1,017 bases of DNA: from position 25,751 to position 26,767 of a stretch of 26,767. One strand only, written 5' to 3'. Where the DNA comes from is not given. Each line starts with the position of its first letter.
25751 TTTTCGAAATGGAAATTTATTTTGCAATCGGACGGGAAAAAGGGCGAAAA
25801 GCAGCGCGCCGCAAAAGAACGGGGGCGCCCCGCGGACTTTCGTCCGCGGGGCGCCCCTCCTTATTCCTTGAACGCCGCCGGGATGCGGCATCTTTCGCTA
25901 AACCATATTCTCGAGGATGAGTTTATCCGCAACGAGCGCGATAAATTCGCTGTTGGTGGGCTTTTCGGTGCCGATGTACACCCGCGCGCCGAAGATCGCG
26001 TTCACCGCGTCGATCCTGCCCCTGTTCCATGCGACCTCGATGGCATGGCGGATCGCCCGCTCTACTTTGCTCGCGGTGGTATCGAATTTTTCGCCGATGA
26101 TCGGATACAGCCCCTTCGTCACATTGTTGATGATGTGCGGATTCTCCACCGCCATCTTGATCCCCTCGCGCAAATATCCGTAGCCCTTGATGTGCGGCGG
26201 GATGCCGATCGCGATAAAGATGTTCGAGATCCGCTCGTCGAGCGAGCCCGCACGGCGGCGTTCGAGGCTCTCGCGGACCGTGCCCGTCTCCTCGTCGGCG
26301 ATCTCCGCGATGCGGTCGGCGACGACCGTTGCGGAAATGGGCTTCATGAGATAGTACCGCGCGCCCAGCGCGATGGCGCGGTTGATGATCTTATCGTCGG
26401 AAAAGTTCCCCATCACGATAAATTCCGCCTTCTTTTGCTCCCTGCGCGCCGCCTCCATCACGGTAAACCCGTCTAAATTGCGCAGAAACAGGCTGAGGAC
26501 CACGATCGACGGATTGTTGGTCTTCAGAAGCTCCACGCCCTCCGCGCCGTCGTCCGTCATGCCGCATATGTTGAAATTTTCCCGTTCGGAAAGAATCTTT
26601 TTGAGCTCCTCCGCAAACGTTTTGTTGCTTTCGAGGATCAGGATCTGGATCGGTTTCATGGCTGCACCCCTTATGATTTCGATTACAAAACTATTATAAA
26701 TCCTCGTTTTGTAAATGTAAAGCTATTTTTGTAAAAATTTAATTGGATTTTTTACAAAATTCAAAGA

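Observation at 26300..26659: Spo0A-like regulator whose receiver domain lacks the phospho-acceptor aspartate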

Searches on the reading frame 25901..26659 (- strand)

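Call 4: search_protein_families(library=pfam, proteins=[window:25901-26659:-], max_evalue=1)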
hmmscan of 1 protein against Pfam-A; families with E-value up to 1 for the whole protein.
window:25901-26659:- (253 aa): 2 families
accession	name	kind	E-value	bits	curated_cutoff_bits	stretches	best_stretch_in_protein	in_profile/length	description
PF08769.17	Spo0A_C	-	7.4e-39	132.4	25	1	144-247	1-104/104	Sporulation initiation factor Spo0A C terminal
PF00072.30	Response_reg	-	1.1e-15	58.2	30.2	1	6-116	1-109/111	Response regulator receiver domain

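Call 5: search_protein_families(library=ncbifam, proteins=[window:25901-26659:-], max_evalue=1)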
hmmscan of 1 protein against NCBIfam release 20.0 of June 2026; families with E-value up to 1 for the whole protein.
window:25901-26659:- (253 aa): 77 families (the best 25 are shown)
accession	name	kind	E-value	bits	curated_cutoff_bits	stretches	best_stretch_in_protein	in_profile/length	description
TIGR02875.1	spore_0_A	equivalog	6.6e-76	255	200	1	3-252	2-260/262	sporulation transcription factor Spo0A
NF047785.1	respo_reg_MadR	equivalog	7e-12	45.1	300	1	4-125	1-125/209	MadR family response regulator transcription factor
NF052445.1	RespRegMctR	equivalog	1.4e-11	44.2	300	1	3-125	1-123/205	two-component system response regulator MctR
NF041367.1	CheY_Halo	equivalog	1.6e-11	44.6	200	1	7-120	2-113/114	chemotaxis protein CheY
NF007935.0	PRK10651.1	equivalog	2.4e-11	43.2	250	1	3-124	6-127/216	two-component system response regulator NarL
NF011896.0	PRK15369.1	equivalog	6.2e-11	42.3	242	1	2-121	2-121/211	two component system response regulator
NF045991.1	RespRegCtrARhodob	equivalog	1e-10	41.8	350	1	5-128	2-123/224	response regulator transcription factor CtrA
TIGR01387.1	cztR_silR_copR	subfamily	2.8e-10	40.2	279.2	1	6-120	1-113/218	heavy metal response regulator transcription factor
NF009206.0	PRK12555.1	subfamily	4.3e-10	39.1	342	1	4-110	1-108/340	chemotaxis-specific protein-glutamate methyltransferase CheB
NF041733.1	resp_reg_CseB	equivalog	5.7e-10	38.9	350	1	5-120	2-114/228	two-component system response regulator CseB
NF033791.1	ActR_PrrA_rreg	equivalog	7.9e-10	39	250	1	6-124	4-120/173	ActR/PrrA/RegA family redox response regulator transcription factor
NF040689.1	MtrAB_MtrA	equivalog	9.6e-10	38.2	300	1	6-118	1-110/219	MtrAB system response regulator MtrA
NF045944.1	ResRegRpaBCyano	equivalog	7.2e-09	35.3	330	1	34-122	26-113/229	response regulator transcription factor RpaB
NF001965.0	PRK00742.1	subfamily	9.4e-09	34.9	293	1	2-131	2-130/357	chemotaxis-specific protein-glutamate methyltransferase CheB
NF007708.0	PRK10403.1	equivalog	1.1e-08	34.8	343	1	2-122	5-125/215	nitrate/nitrite response regulator protein NarP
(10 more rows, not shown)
